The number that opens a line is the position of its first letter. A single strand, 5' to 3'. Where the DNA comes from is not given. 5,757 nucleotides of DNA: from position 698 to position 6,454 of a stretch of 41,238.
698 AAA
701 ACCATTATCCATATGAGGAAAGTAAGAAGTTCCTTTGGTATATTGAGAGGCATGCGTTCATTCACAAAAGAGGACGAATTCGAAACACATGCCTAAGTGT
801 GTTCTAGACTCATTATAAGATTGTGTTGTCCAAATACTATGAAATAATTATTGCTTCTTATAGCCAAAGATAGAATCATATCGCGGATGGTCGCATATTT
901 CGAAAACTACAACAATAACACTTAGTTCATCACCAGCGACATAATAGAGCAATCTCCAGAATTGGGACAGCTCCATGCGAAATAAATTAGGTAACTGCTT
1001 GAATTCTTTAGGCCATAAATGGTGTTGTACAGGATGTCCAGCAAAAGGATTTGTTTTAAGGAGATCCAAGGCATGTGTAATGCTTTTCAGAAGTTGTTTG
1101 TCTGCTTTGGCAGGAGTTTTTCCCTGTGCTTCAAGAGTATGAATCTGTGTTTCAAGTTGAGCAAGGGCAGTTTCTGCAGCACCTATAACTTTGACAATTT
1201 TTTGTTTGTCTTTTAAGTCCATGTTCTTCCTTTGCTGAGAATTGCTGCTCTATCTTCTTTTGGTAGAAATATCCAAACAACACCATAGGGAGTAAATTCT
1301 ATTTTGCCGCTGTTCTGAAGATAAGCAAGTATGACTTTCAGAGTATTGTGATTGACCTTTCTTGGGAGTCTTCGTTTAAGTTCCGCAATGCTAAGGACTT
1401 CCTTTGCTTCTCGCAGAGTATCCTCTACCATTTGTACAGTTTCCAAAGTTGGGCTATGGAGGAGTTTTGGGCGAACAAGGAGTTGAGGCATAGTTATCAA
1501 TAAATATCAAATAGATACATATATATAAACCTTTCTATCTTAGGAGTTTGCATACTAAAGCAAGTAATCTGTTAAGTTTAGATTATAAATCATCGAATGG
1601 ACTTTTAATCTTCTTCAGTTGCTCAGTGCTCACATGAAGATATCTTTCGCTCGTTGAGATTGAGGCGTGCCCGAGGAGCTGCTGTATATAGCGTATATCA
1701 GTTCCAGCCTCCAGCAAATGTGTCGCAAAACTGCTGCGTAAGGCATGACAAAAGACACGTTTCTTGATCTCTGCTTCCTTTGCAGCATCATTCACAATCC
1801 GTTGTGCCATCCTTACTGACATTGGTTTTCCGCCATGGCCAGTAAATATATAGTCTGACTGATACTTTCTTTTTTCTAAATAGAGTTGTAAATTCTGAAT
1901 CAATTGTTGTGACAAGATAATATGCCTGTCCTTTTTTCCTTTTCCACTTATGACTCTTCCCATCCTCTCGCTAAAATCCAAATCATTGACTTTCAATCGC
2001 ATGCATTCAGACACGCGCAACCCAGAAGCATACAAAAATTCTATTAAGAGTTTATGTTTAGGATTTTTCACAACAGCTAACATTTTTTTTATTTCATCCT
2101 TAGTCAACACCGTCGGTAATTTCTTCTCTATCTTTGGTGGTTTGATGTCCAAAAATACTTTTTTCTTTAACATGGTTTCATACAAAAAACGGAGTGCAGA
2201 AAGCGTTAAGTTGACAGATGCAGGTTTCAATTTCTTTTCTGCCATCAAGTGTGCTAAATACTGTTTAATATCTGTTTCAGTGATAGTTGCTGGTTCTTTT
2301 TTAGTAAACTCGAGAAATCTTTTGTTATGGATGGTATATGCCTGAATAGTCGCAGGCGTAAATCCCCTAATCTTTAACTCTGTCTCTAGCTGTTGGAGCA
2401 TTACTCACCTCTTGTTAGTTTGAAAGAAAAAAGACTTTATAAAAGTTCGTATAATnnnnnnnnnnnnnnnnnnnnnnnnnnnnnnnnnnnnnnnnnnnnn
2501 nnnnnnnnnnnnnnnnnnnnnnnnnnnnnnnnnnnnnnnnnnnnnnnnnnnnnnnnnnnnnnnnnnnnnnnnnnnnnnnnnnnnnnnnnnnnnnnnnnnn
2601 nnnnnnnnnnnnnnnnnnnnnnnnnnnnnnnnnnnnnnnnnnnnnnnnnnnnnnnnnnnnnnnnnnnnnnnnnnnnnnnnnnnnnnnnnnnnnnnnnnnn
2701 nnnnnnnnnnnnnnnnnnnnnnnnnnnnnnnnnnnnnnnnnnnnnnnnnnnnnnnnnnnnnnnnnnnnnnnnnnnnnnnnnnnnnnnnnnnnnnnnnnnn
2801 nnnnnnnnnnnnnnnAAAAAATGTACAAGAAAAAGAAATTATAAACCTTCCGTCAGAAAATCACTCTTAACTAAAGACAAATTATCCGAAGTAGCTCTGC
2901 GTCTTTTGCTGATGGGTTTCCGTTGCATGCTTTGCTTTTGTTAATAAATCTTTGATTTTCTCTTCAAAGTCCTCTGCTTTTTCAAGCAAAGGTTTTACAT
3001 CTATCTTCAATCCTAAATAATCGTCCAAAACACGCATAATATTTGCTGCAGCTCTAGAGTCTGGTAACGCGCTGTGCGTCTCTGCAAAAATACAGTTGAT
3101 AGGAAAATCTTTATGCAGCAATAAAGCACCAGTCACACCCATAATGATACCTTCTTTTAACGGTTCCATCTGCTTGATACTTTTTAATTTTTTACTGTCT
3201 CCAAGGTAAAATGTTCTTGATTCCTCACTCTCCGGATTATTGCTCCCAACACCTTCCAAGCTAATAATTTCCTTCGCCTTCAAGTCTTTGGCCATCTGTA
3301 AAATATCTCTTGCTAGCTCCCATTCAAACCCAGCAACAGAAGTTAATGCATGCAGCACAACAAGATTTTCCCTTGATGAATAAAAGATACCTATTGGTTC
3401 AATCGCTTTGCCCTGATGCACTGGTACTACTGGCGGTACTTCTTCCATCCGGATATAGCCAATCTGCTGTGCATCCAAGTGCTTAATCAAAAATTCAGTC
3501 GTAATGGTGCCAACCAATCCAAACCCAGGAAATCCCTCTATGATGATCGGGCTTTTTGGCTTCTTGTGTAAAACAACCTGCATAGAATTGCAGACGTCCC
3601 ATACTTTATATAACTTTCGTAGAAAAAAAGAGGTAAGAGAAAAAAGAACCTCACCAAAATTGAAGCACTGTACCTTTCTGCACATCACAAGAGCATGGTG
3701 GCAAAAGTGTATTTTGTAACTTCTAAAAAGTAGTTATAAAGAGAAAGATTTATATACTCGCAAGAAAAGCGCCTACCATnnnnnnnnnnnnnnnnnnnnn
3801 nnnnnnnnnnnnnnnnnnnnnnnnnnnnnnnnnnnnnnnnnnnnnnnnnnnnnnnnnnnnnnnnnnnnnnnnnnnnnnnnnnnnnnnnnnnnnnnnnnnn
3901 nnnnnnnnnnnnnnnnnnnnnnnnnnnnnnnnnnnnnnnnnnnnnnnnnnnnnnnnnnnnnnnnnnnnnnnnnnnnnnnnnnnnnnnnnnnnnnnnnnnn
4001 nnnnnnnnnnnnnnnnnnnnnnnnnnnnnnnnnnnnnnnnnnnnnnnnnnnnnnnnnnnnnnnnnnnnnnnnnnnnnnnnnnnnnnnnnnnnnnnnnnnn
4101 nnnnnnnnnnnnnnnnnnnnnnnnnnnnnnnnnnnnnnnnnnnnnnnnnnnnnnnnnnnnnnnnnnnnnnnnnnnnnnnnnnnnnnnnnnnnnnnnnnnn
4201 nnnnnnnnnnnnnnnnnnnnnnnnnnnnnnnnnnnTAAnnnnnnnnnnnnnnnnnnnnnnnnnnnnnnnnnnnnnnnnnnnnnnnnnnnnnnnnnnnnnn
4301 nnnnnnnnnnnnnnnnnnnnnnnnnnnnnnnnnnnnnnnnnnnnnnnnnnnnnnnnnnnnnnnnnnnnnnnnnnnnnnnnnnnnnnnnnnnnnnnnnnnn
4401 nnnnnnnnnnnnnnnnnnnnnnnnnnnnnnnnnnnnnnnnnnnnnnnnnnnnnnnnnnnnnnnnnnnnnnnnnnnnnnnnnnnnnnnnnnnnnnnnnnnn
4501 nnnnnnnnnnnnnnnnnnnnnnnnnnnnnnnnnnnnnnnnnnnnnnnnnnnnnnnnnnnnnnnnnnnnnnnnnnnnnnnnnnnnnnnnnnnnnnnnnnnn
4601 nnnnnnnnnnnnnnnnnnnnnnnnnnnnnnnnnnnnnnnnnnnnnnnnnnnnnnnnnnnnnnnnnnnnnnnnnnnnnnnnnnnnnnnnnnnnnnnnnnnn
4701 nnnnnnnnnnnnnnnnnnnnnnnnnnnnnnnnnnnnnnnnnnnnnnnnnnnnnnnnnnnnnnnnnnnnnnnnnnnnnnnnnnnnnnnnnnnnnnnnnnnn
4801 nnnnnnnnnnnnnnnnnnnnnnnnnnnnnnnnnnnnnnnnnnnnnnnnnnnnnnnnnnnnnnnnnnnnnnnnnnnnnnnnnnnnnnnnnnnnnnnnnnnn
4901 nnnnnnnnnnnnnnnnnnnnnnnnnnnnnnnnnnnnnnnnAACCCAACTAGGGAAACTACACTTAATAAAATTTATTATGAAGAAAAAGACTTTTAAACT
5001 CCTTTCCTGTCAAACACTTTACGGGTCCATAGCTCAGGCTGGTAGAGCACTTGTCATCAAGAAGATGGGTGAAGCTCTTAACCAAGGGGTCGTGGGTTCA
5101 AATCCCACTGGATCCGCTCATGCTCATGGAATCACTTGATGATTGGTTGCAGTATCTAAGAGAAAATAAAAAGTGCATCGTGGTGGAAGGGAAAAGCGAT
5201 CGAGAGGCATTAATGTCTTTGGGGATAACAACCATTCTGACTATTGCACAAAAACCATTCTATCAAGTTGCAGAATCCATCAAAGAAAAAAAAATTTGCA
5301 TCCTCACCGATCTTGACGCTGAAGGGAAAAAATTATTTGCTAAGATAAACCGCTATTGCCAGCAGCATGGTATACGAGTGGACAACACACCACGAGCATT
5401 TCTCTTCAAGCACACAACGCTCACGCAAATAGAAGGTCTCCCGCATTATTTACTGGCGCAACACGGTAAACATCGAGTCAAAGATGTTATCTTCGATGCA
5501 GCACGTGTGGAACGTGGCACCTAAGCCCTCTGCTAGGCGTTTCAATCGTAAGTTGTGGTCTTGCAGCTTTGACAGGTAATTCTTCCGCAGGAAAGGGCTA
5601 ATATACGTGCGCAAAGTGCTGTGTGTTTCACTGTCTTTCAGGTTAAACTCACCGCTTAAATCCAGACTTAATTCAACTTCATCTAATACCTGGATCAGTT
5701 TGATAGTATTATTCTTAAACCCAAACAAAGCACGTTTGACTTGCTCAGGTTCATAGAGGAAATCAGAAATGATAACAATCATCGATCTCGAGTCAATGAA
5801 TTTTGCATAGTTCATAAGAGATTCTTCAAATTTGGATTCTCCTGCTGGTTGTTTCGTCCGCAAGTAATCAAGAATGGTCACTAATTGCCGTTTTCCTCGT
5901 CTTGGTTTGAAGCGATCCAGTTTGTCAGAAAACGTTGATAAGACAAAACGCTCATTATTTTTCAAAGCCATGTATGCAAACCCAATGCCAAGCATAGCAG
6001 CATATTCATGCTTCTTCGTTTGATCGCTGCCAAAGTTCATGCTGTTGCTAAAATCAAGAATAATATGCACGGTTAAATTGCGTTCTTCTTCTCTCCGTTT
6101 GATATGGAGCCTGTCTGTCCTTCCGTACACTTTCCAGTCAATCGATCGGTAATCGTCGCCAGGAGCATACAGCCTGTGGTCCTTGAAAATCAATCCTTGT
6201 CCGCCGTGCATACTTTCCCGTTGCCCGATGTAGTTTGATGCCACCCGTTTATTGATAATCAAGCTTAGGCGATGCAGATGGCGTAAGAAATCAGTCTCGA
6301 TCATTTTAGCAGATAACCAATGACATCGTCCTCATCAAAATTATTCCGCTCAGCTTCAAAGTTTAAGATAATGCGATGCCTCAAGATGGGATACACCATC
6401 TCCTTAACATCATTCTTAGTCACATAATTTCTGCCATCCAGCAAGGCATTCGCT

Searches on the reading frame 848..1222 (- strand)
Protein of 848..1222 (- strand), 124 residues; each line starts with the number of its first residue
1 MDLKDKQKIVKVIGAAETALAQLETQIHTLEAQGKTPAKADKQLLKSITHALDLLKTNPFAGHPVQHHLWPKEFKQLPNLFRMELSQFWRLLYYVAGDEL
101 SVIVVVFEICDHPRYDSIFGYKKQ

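Call 7: search_protein_families(library=pfam, proteins=[window:848-1222:-], max_evalue=0.001)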
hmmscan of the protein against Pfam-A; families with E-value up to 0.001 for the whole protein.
window:848-1222:- (124 aa): 1 family
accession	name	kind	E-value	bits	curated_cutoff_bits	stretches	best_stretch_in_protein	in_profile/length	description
PF05016.21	ParE_toxin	-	1.4e-05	26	23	1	17-106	5-82/89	ParE toxin of type II toxin-antitoxin system, parDE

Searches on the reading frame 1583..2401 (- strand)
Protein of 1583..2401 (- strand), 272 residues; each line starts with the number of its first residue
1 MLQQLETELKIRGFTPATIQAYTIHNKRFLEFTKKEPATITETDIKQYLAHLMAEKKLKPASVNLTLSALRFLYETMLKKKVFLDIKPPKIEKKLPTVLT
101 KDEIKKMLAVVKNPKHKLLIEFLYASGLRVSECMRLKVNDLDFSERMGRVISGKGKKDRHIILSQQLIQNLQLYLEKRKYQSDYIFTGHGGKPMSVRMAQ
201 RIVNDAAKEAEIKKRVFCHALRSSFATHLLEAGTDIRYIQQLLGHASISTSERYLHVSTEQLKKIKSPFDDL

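Call 7: search_protein_families(library=pfam, proteins=[window:1583-2401:-], max_evalue=0.001)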
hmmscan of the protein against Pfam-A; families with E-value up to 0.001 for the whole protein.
window:1583-2401:- (272 aa): 3 families
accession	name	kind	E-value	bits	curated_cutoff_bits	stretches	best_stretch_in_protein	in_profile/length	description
PF00589.27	Phage_integrase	-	4.5e-44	150.7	27.1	1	98-259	2-170/172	Phage integrase family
PF13495.12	Phage_int_SAM_4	-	3.9e-20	72.5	27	1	2-81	2-82/85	Phage integrase, N-terminal SAM-like domain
PF02899.23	Phage_int_SAM_1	-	1.5e-06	28.8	22.3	1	12-78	12-80/83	Phage integrase, N-terminal SAM-like domain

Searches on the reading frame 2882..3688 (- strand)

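Call 7: search_protein_families(library=pfam, proteins=[window:2882-3688:-], max_evalue=0.001)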
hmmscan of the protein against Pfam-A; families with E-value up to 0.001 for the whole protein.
window:2882-3688:- (268 aa): 1 family
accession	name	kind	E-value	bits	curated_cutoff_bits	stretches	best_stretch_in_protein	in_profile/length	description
PF09754.15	PAC2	-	1.9e-40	139.4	25.8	1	50-248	2-214/215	PAC2 family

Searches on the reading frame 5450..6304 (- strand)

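Call 7: search_protein_families(library=pfam, proteins=[window:5450-6304:-], max_evalue=0.001)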
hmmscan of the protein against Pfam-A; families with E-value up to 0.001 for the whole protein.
window:5450-6304:- (284 aa): 2 families
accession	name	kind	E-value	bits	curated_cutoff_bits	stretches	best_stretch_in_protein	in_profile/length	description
PF01882.25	DUF58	-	2.3e-43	148.4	23.4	1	42-251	1-214/216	Protein of unknown function DUF58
PF13519.12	VWA_2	-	8.5e-07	30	27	1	81-182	3-106/107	von Willebrand factor type A domain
